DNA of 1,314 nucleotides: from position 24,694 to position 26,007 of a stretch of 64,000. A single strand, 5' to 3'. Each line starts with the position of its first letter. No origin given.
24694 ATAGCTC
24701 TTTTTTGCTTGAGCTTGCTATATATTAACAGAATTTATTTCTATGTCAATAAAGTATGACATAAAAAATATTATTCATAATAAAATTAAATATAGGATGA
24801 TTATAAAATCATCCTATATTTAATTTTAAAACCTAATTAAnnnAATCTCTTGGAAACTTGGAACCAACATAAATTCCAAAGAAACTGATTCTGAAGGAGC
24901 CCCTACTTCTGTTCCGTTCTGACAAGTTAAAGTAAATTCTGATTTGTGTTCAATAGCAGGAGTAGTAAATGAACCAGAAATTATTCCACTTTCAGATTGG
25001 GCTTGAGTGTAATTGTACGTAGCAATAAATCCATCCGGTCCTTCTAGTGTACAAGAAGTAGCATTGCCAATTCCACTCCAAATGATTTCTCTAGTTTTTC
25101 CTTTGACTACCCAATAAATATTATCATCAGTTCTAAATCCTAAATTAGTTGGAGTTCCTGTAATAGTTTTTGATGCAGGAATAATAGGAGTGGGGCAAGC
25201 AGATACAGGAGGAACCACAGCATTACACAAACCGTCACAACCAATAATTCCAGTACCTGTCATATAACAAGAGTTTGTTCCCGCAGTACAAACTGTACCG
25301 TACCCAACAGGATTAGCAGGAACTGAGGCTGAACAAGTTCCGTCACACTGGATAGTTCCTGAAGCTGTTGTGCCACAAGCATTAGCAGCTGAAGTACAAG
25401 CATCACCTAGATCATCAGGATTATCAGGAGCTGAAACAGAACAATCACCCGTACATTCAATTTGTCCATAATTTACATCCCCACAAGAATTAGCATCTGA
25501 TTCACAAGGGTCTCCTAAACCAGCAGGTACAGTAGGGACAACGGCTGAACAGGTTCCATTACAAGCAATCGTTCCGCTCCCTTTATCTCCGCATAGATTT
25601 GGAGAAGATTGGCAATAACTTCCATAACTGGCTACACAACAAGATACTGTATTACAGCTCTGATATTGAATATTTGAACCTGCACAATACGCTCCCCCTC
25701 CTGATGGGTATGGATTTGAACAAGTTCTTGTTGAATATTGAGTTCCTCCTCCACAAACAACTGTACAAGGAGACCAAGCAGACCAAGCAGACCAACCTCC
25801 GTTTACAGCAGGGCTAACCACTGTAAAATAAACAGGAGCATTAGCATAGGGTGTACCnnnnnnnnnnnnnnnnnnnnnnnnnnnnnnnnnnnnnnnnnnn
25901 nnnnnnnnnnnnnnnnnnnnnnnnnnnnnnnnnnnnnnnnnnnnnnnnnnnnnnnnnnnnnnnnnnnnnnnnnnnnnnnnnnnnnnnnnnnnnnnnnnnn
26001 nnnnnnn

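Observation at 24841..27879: Bacterial protein carrying a canonical thrombospondin type-1 repeat plus four tandem Cys-rich modules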

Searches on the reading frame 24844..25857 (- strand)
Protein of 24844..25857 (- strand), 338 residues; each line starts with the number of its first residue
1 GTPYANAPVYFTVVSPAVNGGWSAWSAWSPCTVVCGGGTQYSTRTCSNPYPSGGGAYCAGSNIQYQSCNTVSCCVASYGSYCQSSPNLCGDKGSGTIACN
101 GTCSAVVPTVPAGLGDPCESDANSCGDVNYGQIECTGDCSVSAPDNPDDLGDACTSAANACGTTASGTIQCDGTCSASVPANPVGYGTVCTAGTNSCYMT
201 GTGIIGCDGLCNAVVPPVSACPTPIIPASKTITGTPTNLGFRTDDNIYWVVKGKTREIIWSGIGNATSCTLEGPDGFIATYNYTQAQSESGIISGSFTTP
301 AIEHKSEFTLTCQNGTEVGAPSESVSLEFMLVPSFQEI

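Call 12: find_homologous_proteins(query=window:24844-25857:-, max_evalue=0.001)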
Query seq(338 aa) (338 aa): 86 proteins with E <= 0.001 among 1915 candidates.
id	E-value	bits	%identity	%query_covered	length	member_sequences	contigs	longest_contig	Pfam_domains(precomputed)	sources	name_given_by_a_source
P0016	6.0e-167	574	78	99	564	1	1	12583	PF00090.26,PF19028.7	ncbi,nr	ncbi:thrombospondin type-1 domain-containing protein [Patescibacteria group bacterium]|nr:thrombospo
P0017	5.0e-80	288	51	42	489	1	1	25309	-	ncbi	-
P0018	1.1e-63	234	43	77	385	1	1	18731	-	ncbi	-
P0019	2.0e-57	213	46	46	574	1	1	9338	-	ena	-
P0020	2.3e-56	210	56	43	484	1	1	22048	-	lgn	-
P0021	4.0e-50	189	54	56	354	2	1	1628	-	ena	-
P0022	2.0e-45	174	52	17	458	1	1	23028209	PF00090.26,PF19028.7,PF19035.7,PF19030.7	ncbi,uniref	ncbi:coadhesin-like [Bolinopsis microptera]|uniref:coadhesin-like n=1 Tax=Bolinopsis microptera TaxI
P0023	2.7e-42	163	48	43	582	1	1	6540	-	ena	-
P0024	1.7e-39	154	59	17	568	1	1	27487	PF00090.26,PF19028.7,PF22195.3,PF19030.7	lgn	-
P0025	2.7e-39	154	58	15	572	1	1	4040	PF00090.26,PF19028.7,PF22195.3,PF19030.7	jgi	jgi:hypothetical protein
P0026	4.1e-38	150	54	17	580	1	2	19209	PF00090.26,PF19028.7,PF22195.3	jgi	jgi:hypothetical protein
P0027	9.4e-32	129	71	17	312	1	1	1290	PF00090.26,PF19028.7,PF22195.3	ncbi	-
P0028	1.0e-29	122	55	17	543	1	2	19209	PF00090.26,PF19028.7,PF22195.3,PF19030.7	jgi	jgi:hypothetical protein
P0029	2.9e-29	121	55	15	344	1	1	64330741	PF00090.26,PF19028.7,PF22195.3,PF19030.7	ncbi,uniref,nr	ncbi:semaphorin-5A-like [Mercenaria mercenaria]|uniref:semaphorin-5A-like n=1 Tax=Mercenaria mercena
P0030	5.9e-29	120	41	78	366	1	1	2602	-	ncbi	-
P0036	3.7e-25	107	64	17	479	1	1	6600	PF00090.26,PF19028.7,PF19030.7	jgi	jgi:hypothetical protein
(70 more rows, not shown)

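Call 15: find_encoding_contigs(protein=P0016, flank=6000, max_places=3)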
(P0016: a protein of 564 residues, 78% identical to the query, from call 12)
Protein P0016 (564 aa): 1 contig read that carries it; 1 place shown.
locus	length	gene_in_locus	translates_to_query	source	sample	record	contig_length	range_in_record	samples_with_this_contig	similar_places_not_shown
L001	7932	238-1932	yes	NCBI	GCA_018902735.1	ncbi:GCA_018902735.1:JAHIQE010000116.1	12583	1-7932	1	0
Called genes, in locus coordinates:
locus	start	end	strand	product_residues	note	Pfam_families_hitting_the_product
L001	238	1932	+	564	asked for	PF19028:TSP1_spondin (weak), PF00090:TSP_1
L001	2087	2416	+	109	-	PF00203:Ribosomal_S19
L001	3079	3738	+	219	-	PF07650:KH_2, PF00189:Ribosomal_S3_C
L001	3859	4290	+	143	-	PF00252:Ribosomal_L16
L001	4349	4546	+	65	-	PF00831:Ribosomal_L29 (weak)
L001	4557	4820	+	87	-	PF00366:Ribosomal_S17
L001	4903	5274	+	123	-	PF00238:Ribosomal_L14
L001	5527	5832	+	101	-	PF00467:KOW, PF17136:ribosomal_L24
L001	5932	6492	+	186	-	PF00281:Ribosomal_L5, PF00673:Ribosomal_L5_C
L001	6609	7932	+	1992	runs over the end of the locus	PF09603:Fib_succ_major, PF00041:fn3 (faint), PF16655:PhoD_N (faint), PF16656:Pur_ac_phosph_N, PF23376:Fn3_VIN3 (faint), PF25059:FN3_DSCAM-DSCAML_C (faint), PF16656:Pur_ac_phosph_N (weak), PF16656:Pur_ac_phosph_N, +1 more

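Call 66: find_encoding_contigs(protein=P0036, flank=4000, max_places=1)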
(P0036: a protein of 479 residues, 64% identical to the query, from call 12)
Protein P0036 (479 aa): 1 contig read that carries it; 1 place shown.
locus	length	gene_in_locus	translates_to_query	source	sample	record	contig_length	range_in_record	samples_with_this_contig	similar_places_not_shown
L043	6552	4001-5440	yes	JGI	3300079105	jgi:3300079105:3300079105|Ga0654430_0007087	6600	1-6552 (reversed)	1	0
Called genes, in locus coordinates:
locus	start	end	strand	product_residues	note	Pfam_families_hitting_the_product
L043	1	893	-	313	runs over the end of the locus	?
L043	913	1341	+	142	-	PF01740:STAS, PF13466:STAS_2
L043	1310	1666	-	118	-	-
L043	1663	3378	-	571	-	PF01323:DSBA, PF13098:Thioredoxin_2 (weak), PF13462:Thioredoxin_4, PF01323:DSBA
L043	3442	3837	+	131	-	-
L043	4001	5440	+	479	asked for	PF00090:TSP_1 (weak), PF19028:TSP1_spondin (faint), PF00090:TSP_1 (weak), PF19030:TSP1_ADAMTS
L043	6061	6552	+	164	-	?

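Call 67: find_encoding_contigs(protein=P0024, flank=5000, max_places=1)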
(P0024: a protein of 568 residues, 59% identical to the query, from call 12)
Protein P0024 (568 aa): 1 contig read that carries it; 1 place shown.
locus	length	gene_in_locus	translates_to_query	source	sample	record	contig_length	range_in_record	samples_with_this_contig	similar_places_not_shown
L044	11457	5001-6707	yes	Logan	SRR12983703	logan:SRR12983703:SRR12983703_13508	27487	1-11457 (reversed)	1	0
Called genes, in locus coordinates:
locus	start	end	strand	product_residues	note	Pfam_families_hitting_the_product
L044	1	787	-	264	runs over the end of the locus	-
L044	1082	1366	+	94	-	PF00076:RRM_1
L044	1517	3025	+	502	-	-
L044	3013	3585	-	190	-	-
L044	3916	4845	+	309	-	-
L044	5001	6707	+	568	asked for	PF00090:TSP_1, PF19028:TSP1_spondin, PF19030:TSP1_ADAMTS (weak), PF22195:TSP1_CFP_C (faint), PF19028:TSP1_spondin, PF00090:TSP_1, PF19028:TSP1_spondin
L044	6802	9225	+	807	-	PF05227:CHASE3, PF00512:HisKA, PF02518:HATPase_c, PF00072:Response_reg, PF01627:Hpt (weak)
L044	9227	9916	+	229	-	PF00072:Response_reg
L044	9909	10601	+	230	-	PF00072:Response_reg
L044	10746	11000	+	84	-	PF00076:RRM_1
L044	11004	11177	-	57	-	PF14255:Zn_ribbon_21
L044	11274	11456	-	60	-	?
